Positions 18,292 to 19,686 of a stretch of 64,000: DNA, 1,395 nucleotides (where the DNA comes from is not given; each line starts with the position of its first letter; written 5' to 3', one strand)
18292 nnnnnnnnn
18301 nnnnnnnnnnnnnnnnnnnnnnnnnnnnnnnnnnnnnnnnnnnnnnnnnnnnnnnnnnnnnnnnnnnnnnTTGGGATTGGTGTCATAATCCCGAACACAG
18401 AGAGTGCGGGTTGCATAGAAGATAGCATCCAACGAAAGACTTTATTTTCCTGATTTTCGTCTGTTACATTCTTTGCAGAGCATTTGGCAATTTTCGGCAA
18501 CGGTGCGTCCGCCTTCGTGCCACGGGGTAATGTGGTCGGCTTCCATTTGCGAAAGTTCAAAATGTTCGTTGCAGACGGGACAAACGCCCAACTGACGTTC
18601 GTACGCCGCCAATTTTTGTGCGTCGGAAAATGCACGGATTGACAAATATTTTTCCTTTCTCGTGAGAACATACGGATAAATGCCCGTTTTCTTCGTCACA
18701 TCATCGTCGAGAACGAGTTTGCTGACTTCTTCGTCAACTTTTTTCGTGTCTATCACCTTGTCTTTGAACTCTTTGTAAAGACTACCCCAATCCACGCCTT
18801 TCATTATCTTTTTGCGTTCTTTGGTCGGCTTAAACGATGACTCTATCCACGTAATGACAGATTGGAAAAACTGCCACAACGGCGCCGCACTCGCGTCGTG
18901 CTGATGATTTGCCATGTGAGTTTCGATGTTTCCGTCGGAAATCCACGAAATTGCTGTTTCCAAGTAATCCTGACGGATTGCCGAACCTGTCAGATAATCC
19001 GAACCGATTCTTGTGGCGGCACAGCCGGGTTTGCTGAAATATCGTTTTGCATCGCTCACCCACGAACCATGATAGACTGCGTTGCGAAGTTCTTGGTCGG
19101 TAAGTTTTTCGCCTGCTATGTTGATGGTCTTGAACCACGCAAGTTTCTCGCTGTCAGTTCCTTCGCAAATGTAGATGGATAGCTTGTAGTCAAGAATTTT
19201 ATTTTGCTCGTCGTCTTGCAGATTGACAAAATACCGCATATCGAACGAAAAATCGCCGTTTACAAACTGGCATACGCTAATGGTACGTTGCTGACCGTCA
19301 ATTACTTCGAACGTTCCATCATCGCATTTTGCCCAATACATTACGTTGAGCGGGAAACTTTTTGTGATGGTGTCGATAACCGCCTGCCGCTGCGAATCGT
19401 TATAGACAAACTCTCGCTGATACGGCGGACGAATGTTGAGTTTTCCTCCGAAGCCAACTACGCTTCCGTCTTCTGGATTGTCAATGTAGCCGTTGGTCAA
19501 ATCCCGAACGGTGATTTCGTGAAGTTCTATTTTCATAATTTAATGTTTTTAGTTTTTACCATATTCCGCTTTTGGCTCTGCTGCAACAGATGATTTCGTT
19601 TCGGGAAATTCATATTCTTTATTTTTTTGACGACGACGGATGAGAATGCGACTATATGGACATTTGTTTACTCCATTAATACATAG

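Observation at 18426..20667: Operonic NPPF methyltransferase + DUF262(DGQQR)-HNH nuclease: candidate atypical restriction/defence module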

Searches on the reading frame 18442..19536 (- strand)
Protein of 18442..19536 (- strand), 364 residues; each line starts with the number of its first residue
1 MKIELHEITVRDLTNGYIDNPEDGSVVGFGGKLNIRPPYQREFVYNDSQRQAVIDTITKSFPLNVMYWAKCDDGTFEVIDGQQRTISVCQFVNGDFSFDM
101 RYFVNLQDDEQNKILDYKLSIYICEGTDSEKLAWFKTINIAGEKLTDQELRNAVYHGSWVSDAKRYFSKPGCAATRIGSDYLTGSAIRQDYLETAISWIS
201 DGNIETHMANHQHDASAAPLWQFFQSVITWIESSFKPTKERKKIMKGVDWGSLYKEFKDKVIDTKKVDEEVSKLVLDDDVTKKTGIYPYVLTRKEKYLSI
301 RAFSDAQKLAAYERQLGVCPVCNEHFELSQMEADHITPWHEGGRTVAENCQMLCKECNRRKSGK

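Call 3: search_protein_families(library=pfam, proteins=[window:18442-19536:-], max_evalue=0.01)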
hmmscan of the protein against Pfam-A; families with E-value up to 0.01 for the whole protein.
window:18442-19536:- (364 aa): 4 families
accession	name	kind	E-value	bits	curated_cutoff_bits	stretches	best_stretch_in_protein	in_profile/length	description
PF03235.19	GmrSD_N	-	3.9e-19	70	33.2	1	35-155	13-198/199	GmrSD restriction endonuclease, N-terminal domain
PF01844.29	HNH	-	9.5e-14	51.7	21.4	1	319-362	1-45/47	HNH endonuclease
PF14279.12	HNH_5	-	1e-08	35.4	27.5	1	319-361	1-43/56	HNH endonuclease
PF02945.21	Endonuclease_7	-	0.0058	16.9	23.6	0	304-360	11-62/82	Recombination endonuclease VII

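Call 4: search_protein_families(library=ncbifam, proteins=[window:18442-19536:-], max_evalue=0.01)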
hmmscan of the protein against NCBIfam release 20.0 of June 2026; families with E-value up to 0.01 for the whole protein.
window:18442-19536:- (364 aa): 2 families
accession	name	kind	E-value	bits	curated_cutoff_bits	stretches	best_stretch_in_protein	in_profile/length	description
NF049971.1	CRISPR_Cas9d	exception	1.3e-05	24.1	375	1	306-363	535-595/986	type II CRISPR RNA-guided endonuclease Cas9d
NF040563.1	guided_IscB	equivalog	0.00021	20.5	175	1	314-362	190-236/314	RNA-guided endonuclease IscB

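Call 5: search_protein_families(library=padloc, proteins=[window:18442-19536:-], max_evalue=0.01)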
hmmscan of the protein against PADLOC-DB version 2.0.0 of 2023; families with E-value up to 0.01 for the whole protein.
window:18442-19536:- (364 aa): 7 families
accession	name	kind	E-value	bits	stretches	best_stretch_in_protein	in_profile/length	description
PDLC03418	REase_II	-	7.3e-134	444.6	1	1-364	1-372/372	Type II restriction enzyme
PDLC03877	NsnA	-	2.4e-26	90.9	1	31-160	63-205/385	-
PDLC04027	PD-T4-2_A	-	6.8e-14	49.7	2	31-94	50-114/363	-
PDLC02687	Orf5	-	0.00066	16.5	1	37-132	21-123/543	Orf5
PDLC04150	HEC-05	-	0.0016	15.4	0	37-73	25-61/583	-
PDLC04151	HEC-05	-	0.0057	13.4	0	37-68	43-75/600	-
PDLC04154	HEC-06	-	0.0098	12.6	0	37-92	27-89/569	-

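Call 10: find_homologous_proteins(query=window:18442-19536:-, max_evalue=0.00001)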
Query window:18442-19536:- (364 aa): 8000 proteins with E <= 0.00001 among 8000 candidates; the best 120 are listed.
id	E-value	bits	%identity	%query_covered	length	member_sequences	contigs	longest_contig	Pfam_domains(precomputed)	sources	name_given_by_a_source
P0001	1.1e-236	803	93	100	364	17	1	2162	PF01844.30,PF14279.13,PF03235.20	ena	-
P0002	2.0e-224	763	87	100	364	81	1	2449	PF01844.30,PF14279.13,PF03235.20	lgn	-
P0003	1.4e-218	743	85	100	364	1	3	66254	PF01844.30,PF14279.13,PF03235.20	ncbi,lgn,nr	ncbi:MAG: DUF262 domain-containing protein [Bacteroidales bacterium]|nr:DUF262 domain-containing pro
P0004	6.3e-218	741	85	100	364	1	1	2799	PF01844.30,PF14279.13,PF03235.20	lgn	-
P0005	3.9e-216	735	84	100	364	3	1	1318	PF01844.30,PF14279.13,PF03235.20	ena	-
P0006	8.7e-209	711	82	100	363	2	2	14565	PF01844.30,PF14279.13,PF03235.20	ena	-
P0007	3.7e-208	709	82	100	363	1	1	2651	PF01844.30,PF14279.13,PF03235.20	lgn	-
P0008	4.2e-208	709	81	100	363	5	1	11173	PF01844.30,PF14279.13,PF03235.20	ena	-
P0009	1.3e-207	707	82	100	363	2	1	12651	PF01844.30,PF14279.13,PF03235.20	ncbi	-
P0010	2.8e-207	706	81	100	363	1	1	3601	PF01844.30,PF14279.13,PF03235.20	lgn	-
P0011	2.9e-207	706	81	100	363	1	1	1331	PF01844.30,PF14279.13,PF03235.20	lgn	-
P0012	3.0e-207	706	81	100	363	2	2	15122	PF01844.30,PF14279.13,PF03235.20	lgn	-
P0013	3.1e-207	706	81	100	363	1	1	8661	PF01844.30,PF14279.13,PF03235.20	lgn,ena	-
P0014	4.1e-207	706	80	100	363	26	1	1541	PF01844.30,PF14279.13,PF03235.20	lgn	-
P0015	4.4e-207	705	81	100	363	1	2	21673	PF01844.30,PF14279.13,PF03235.20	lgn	-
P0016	4.8e-207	705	81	100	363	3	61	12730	PF01844.30,PF14279.13,PF03235.20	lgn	-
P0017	1.2e-206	704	81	100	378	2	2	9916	PF01844.30,PF14279.13,PF03235.20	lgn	-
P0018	2.1e-206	703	81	100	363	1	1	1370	PF01844.30,PF14279.13,PF03235.20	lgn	-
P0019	3.6e-206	702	80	100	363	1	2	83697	PF01844.30,PF14279.13,PF03235.20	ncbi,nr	ncbi:MAG: DUF262 domain-containing protein [Bacteroidales bacterium]|nr:DUF262 domain-containing pro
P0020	4.4e-206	702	81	100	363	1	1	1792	PF01844.30,PF14279.13,PF03235.20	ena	-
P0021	5.1e-206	702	80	100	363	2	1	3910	PF01844.30,PF14279.13,PF03235.20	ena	-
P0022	5.3e-206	702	80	100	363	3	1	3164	PF01844.30,PF14279.13,PF03235.20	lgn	-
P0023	5.7e-206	702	80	100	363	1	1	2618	PF01844.30,PF14279.13,PF03235.20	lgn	-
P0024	6.5e-206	702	81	100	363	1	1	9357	PF01844.30,PF14279.13,PF03235.20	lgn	-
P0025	7.9e-206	701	81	100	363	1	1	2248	PF01844.30,PF14279.13,PF03235.20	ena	-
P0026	1.1e-205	701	81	100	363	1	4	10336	PF01844.30,PF14279.13,PF03235.20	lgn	-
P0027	1.2e-205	701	80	100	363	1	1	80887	PF01844.30,PF14279.13,PF03235.20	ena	-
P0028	1.3e-205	701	80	100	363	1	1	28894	PF01844.30,PF14279.13,PF03235.20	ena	-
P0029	1.4e-205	701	81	100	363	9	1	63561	PF01844.30,PF14279.13,PF03235.20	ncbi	-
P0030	2.2e-205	700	80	100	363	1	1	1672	PF01844.30,PF14279.13,PF03235.20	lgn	-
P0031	2.4e-205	700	81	100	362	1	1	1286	PF01844.30,PF14279.13,PF03235.20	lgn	-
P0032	3.4e-205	699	81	100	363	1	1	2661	PF01844.30,PF14279.13,PF03235.20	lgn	-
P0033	3.8e-205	699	80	100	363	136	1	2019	PF01844.30,PF14279.13,PF03235.20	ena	-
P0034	4.1e-205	699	80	100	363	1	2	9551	PF01844.30,PF14279.13,PF03235.20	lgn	-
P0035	5.4e-205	699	80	100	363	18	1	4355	PF01844.30,PF14279.13,PF03235.20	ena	-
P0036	5.8e-205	699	80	100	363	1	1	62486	PF01844.30,PF14279.13,PF03235.20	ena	-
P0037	1.2e-204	697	80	100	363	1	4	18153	PF01844.30,PF14279.13,PF03235.20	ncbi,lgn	-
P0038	1.7e-204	697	80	100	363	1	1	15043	PF01844.30,PF14279.13,PF03235.20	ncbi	-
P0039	2.5e-204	696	80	100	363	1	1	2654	PF01844.30,PF14279.13,PF03235.20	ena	-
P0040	3.0e-204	696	80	100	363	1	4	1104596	PF01844.30,PF14279.13,PF03235.20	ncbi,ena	-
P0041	3.2e-204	696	80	100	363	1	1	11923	PF01844.30,PF14279.13,PF03235.20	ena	-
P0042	6.0e-204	695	79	100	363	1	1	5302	PF01844.30,PF14279.13,PF03235.20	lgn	-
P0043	8.7e-204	695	80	100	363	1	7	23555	PF01844.30,PF14279.13,PF03235.20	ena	-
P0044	1.2e-203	694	79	100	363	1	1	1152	PF01844.30,PF14279.13,PF03235.20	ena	-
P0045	2.0e-203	693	80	100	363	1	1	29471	PF01844.30,PF14279.13,PF03235.20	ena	-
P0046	2.8e-203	693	79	100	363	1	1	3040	PF01844.30,PF14279.13,PF03235.20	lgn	-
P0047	2.9e-203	693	80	100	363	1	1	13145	PF01844.30,PF14279.13,PF03235.20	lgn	-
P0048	4.9e-203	692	80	100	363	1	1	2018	PF01844.30,PF14279.13,PF03235.20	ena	-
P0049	4.9e-203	692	79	100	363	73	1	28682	PF01844.30,PF14279.13,PF03235.20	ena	-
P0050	1.2e-202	691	79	100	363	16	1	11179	PF01844.30,PF14279.13,PF03235.20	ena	-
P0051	4.2e-202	689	79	100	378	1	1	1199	PF01844.30,PF14279.13,PF03235.20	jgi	-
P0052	1.5e-201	687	79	100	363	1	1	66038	PF01844.30,PF14279.13,PF03235.20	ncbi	-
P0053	2.2e-201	687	79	100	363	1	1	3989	PF01844.30,PF14279.13,PF03235.20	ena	-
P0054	3.6e-201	686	79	100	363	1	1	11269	PF01844.30,PF14279.13,PF03235.20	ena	-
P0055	5.0e-201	686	79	100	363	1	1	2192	PF01844.30,PF14279.13,PF03235.20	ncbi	-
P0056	5.1e-201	686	79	100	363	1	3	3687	PF01844.30,PF14279.13,PF03235.20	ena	-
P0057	7.9e-201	685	79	100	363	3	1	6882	PF01844.30,PF14279.13,PF03235.20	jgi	-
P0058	1.3e-200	684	79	100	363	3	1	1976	PF01844.30,PF14279.13,PF03235.20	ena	-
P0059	1.5e-200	684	77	100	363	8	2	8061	PF01844.30,PF14279.13,PF03235.20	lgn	-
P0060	1.6e-200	684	78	100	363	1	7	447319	PF01844.30,PF14279.13,PF03235.20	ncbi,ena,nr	ncbi:MAG: DUF262 domain-containing protein [Bacteroidales bacterium]|nr:DUF262 domain-containing pro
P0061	3.0e-200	683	78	100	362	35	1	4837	PF01844.30,PF14279.13,PF03235.20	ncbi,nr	ncbi:MAG: DUF262 domain-containing protein [Bacteroidales bacterium]|nr:DUF262 domain-containing pro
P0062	3.3e-200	683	78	100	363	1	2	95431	PF01844.30,PF14279.13,PF03235.20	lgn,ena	-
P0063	3.8e-200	683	79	100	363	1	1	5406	PF01844.30,PF14279.13,PF03235.20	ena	-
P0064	6.4e-200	682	79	100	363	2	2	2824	PF01844.30,PF14279.13,PF03235.20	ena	-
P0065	9.6e-200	681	79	100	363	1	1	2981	PF01844.30,PF14279.13,PF03235.20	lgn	-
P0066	1.1e-199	681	79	100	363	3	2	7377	PF01844.30,PF14279.13,PF03235.20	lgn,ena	-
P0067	1.6e-199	681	78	100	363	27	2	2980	PF01844.30,PF14279.13,PF03235.20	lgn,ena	-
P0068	2.4e-199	680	78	100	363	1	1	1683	PF01844.30,PF14279.13,PF03235.20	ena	-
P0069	2.7e-199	680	77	100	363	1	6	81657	PF01844.30,PF14279.13,PF03235.20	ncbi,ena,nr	ncbi:MAG: DUF262 domain-containing protein [Bacteroidales bacterium]|nr:DUF262 domain-containing pro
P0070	3.2e-199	680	78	100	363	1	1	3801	PF01844.30,PF14279.13,PF03235.20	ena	-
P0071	3.6e-199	679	77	100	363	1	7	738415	PF01844.30,PF14279.13,PF03235.20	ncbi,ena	-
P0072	9.2e-199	678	77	100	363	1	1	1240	PF01844.30,PF14279.13,PF03235.20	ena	-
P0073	1.5e-198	677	78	100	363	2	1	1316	PF01844.30,PF14279.13,PF03235.20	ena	-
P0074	2.0e-198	677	78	100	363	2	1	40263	PF01844.30,PF14279.13,PF03235.20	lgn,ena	-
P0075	3.1e-198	676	77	100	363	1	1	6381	PF01844.30,PF14279.13,PF03235.20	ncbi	-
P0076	3.8e-198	676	78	100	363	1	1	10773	PF01844.30,PF14279.13,PF03235.20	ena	-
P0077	3.8e-198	676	77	100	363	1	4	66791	PF01844.30,PF14279.13,PF03235.20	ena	-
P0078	5.0e-198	676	78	100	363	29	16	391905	PF01844.30,PF14279.13,PF03235.20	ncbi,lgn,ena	-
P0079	5.7e-198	676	77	100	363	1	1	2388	PF01844.30,PF14279.13,PF03235.20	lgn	-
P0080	5.9e-198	675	78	100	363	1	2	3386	PF01844.30,PF14279.13,PF03235.20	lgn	-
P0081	8.0e-198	675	78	100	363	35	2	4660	PF01844.30,PF14279.13,PF03235.20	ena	-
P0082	8.3e-198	675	77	100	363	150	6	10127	PF01844.30,PF14279.13,PF03235.20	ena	-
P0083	1.0e-197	675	77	100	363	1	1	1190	PF01844.30,PF14279.13,PF03235.20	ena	-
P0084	1.1e-197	674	77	100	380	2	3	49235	PF01844.30,PF14279.13,PF03235.20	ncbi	-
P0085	1.3e-197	674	77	100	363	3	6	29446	PF01844.30,PF14279.13,PF03235.20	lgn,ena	-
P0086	1.3e-197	674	77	100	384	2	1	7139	PF01844.30,PF14279.13,PF03235.20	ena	-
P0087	1.5e-197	674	77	100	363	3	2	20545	PF01844.30,PF14279.13,PF03235.20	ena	-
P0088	2.1e-197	674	78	100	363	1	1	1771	PF01844.30,PF14279.13,PF03235.20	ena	-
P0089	2.9e-197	673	77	100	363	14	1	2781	PF01844.30,PF14279.13,PF03235.20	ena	-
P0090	2.9e-197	673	76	100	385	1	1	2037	PF01844.30,PF14279.13,PF03235.20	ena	-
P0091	4.1e-197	673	77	100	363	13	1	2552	PF01844.30,PF14279.13,PF03235.20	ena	-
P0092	4.1e-197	673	76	100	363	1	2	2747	PF01844.30,PF14279.13,PF03235.20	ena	-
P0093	5.4e-197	672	77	100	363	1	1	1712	PF01844.30,PF14279.13,PF03235.20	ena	-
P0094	7.2e-197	672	71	100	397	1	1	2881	PF01844.30,PF14279.13,PF03235.20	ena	-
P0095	1.1e-196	671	77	100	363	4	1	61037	PF01844.30,PF14279.13,PF03235.20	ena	-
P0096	1.2e-196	671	78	100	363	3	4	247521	PF01844.30,PF14279.13,PF03235.20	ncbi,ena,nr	ncbi:MAG: DUF262 domain-containing protein [Bacteroidales bacterium]|nr:DUF262 domain-containing pro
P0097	1.4e-196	671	77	100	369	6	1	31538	PF01844.30,PF14279.13,PF03235.20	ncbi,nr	ncbi:MAG: DUF262 domain-containing protein [Bacteroidales bacterium]|nr:DUF262 domain-containing pro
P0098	1.7e-196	671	76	100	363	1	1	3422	PF01844.30,PF14279.13,PF03235.20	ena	-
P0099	1.7e-196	671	77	100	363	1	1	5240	PF01844.30,PF14279.13,PF03235.20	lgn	-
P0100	1.9e-196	670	77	100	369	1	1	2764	PF01844.30,PF14279.13,PF03235.20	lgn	-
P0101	2.0e-196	670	76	100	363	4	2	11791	PF01844.30,PF14279.13,PF03235.20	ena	-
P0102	2.1e-196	670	77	100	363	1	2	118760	PF01844.30,PF14279.13,PF03235.20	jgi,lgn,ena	-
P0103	2.7e-196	670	78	100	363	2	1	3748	PF01844.30,PF14279.13,PF03235.20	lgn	-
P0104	2.7e-196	670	77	100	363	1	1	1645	PF01844.30,PF14279.13,PF03235.20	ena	-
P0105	2.8e-196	670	77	100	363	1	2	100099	PF01844.30,PF14279.13,PF03235.20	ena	-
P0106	3.0e-196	670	76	100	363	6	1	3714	PF01844.30,PF14279.13,PF03235.20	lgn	-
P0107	3.2e-196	670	76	100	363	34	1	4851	PF01844.30,PF14279.13,PF03235.20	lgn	-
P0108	5.0e-196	669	77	100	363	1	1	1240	PF01844.30,PF14279.13,PF03235.20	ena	-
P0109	5.5e-196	669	76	100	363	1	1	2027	PF01844.30,PF14279.13,PF03235.20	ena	-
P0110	1.3e-195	668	78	100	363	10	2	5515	PF01844.30,PF14279.13,PF03235.20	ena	-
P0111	1.6e-195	667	76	100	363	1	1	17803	PF01844.30,PF14279.13,PF03235.20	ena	-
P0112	1.6e-195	667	77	100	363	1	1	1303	PF01844.30,PF14279.13,PF03235.20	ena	-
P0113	2.1e-195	667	77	100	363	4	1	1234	PF01844.30,PF14279.13,PF03235.20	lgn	-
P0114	3.0e-195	667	76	99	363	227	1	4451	PF01844.30,PF14279.13,PF03235.20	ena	-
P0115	4.0e-195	666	74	100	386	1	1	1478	PF01844.30,PF14279.13,PF03235.20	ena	-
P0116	5.2e-195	666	78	100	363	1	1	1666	PF01844.30,PF14279.13,PF03235.20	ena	-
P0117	1.1e-194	665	76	100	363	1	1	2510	PF01844.30,PF14279.13,PF03235.20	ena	-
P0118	1.7e-194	664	76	100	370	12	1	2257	PF01844.30,PF14279.13,PF03235.20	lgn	-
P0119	1.7e-194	664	76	100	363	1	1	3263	PF01844.30,PF14279.13,PF03235.20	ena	-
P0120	1.9e-194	664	77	100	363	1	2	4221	PF01844.30,PF14279.13,PF03235.20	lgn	-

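Call 11: search_solved_structures(query=window:18442-19536:-, max_evalue=0.01)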
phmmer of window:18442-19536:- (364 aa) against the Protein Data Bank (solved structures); distinct sequences matched with E-value up to 0.01: 5.
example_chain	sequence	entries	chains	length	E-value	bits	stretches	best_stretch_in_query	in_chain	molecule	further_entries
4h9d_A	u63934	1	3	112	1.1e-05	27.9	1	316-361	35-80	HNH endonuclease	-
8w2z_A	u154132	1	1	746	0.0073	18.7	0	291-364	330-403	HNH nuclease domain-containing protein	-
8zq9_B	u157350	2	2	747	0.0073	18.7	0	291-364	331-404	a protein | HNH nuclease domain-containing protein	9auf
6me0_C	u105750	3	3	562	0.0083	18.5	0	311-360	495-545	Maturase reverse transcriptase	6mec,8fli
8w2s_A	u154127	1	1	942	0.0096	18.3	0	291-364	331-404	HNH nuclease domain-containing protein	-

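Call 15: find_related_loci(query=window:18442-19536:-, collection=genome_contigs, flank=6000)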
Query window:18442-19536:- (364 aa) in genome_contigs; peptide patterns used: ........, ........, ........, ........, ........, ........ (x = any residue, [..] = any of these).
598 stretches matched a pattern (row limit reached: there are more); 577 encode a relative of the query (tblastn E <= 1e-3); the best 80 are kept; 80 distinct loci.
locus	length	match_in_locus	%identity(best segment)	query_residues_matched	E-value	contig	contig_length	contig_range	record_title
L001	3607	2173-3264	91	1-364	0e+0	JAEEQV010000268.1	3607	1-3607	MAG: Bacteroidales bacterium isolate Tb.RUG.343 NODE_120759_length_3607_cov_0.879023, whole genome shotgun sequence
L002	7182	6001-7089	81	1-364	0e+0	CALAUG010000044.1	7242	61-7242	MAG TPA_asm: uncultured Bacteroidales bacterium isolate SRR6425800_bin.23_CONCOCT_v1.1_MAG genome assembly, contig: ERZ1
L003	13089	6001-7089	78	1-364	0e+0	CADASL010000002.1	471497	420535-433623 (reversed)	MAG: uncultured Bacteroidales bacterium isolate RUG13583 genome assembly, contig: RUG13583_asm_2, whole genome shotgun s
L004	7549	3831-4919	78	1-364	0e+0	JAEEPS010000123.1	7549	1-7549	MAG: Salinivirgaceae bacterium isolate Tb.RUG.317 NODE_44801_length_7549_cov_1.427513, whole genome shotgun sequence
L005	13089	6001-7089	77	1-364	0e+0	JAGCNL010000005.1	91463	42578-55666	MAG: Salinivirgaceae bacterium isolate RGIG9951 Yak_Reticulum-1__c32656, whole genome shotgun sequence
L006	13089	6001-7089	78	1-364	0e+0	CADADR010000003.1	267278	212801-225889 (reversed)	MAG: uncultured Bacteroidia bacterium isolate RUG13196 genome assembly, contig: RUG13196_asm_3, whole genome shotgun seq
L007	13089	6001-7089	77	1-364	0e+0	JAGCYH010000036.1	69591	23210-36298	MAG: Bacteroidales bacterium isolate RGIG10233 Yak_Rumen-5__c1381915, whole genome shotgun sequence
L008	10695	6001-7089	78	1-364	0e+0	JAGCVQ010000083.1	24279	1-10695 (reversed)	MAG: Bacteroidales bacterium isolate RGIG10164 Yak_Rumen-4__c1778994, whole genome shotgun sequence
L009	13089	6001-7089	77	1-364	0e+0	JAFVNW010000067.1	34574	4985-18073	MAG: Bacteroidales bacterium isolate RGIG5234 Sheep_Cecum.Co__c1580781, whole genome shotgun sequence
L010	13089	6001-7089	78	1-364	0e+0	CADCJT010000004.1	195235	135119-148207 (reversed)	MAG: uncultured Bacteroidia bacterium isolate RUG14714 genome assembly, contig: RUG14714_asm_4, whole genome shotgun seq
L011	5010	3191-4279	78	1-364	0e+0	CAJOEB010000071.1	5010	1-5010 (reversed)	uncultured Alphaproteobacteria bacterium isolate Red_deer_1_mag_5 genome assembly, contig: scaffold_30562, whole genome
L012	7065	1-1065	79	9-364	0e+0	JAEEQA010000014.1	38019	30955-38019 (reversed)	MAG: Bacteroidales bacterium isolate Tb.RUG.324 NODE_3442_length_38019_cov_1.206508, whole genome shotgun sequence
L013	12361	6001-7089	78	1-364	0e+0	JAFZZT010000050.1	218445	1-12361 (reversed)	MAG: Bacteroidales bacterium isolate RGIG8246 Water_buffalos_Rumen-5__c2447629, whole genome shotgun sequence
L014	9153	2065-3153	77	1-364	0e+0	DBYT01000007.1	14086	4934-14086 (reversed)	MAG TPA_asm: Bacteroidales bacterium UBA1179 UBA1179_contig_20245, whole genome shotgun sequence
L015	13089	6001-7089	77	1-364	0e+0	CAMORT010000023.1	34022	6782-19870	MAG: uncultured Bacteroidales bacterium isolate SRR873608_bin.152_metaWRAP_v1.3_MAG genome assembly, contig: NODE_3065_l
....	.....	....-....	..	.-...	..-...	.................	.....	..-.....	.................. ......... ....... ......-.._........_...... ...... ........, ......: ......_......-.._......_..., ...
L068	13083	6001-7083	65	1-364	2e-163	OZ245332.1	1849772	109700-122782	MAG: Spirochaetia bacterium isolate 9a5edd4f-5842-410c-be10-895bce1eb346 genome assembly, chromosome: 1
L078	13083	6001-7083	64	1-364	3e-161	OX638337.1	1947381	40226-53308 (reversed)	MAG: uncultured Lentisphaeria bacterium isolate c31e16b5-b392-4df5-8896-43fa5ca65f34 genome assembly, chromosome: 1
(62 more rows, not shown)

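Call 20: search_dna_similar(query=window:18442-19536:-, collection=plasmids, mode=protein, max_rows=25)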
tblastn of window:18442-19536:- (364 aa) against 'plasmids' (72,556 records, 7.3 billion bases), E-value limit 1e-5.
Records with a match: 132; places in all: 137; records where one place covers at least 80% of the query: 43.
Best place of each record, by identity: 60-80% 7; <60% 125.
By first word of the organism name: Escherichia 18; Enterococcus 12; Salmonella 10; Acinetobacter 7; Rhizobium 6; Rhodococcus 5; Klebsiella 5; Streptomyces 5; Variovorax 3; Apilactobacillus 3; and 45 more.
By predicted mobility (MOB-suite, as given by PLSDB): conjugative 55; non-mobilizable 54; mobilizable 23.
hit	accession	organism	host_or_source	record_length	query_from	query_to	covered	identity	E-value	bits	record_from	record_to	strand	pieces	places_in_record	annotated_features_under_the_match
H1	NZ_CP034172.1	Chryseobacterium taklimakanense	Homo sapiens,Blood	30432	1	364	100%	66.8%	2e-167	524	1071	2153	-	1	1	DUF262 domain-containing protein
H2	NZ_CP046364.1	Macrococcoides canis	dog,swabs,ear infection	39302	1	363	100%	62.8%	2e-154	487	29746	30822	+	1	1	DUF262 domain-containing protein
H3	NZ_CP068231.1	Aeromonas caviae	combined sewer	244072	1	364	100%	61.7%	6e-150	474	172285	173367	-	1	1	DUF262 domain-containing protein | adenine-specific methyltransferase EcoRI family protein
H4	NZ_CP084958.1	Sulfitobacter indolifex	cell culture,Seawater from the North ...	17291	1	363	100%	61.9%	8e-154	485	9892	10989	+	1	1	DUF262 domain-containing protein | adenine-specific methyltransferase EcoRI family protein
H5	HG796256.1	uncultured bacterium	-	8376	1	364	100%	60.2%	8e-145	459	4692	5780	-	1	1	CDS (x2)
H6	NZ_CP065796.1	Mammaliicoccus sciuri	environment,single cell,feed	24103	1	362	99%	58.6%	1e-139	445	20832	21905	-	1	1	DUF262 domain-containing protein | adenine-specific methyltransferase EcoRI family protein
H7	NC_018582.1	Gordonia sp. KTR9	-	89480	1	364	100%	54.1%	2e-129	416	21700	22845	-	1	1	DUF262 domain-containing protein | adenine-specific methyltransferase EcoRI family protein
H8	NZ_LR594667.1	Variovorax sp. SRS16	linuron-contaminated soil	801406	1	363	100%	53.3%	7e-135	431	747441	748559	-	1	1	DUF262 domain-containing protein | adenine-specific methyltransferase EcoRI family protein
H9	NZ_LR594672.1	Variovorax sp. PBL-E5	linuron-contaminated soil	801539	1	363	100%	53.3%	7e-135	431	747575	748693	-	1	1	DUF262 domain-containing protein | adenine-specific methyltransferase EcoRI family protein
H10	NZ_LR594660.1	Variovorax sp. PBL-H6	linuron-contaminated soil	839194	1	363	100%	53.3%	7e-135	431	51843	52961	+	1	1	DUF262 domain-containing protein | adenine-specific methyltransferase EcoRI family protein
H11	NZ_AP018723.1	Thiomicrorhabdus aquaedulcis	-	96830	1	364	100%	53.0%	1e-130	419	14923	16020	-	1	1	DUF262 domain-containing protein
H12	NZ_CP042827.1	Ruania zhangjianzhongii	bat,pure culture,feces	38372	1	362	99%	50.9%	8e-120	388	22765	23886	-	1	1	DUF262 domain-containing protein | adenine-specific methyltransferase EcoRI family protein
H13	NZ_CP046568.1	Dietzia sp. DQ12-45-1b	product water from oilfield,product ...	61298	1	362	99%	50.9%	9e-114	370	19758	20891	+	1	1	DUF262 domain-containing protein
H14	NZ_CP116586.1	Enterococcus dispar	Bos taurus,whole organism,fecal sample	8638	1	362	99%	49.3%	2e-115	375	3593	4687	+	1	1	DUF262 domain-containing protein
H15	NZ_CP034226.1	Ligilactobacillus agilis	Chicken,Mixed culture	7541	1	362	99%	47.1%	1e-106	350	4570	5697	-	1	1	DUF262 domain-containing protein | adenine-specific methyltransferase EcoRI family protein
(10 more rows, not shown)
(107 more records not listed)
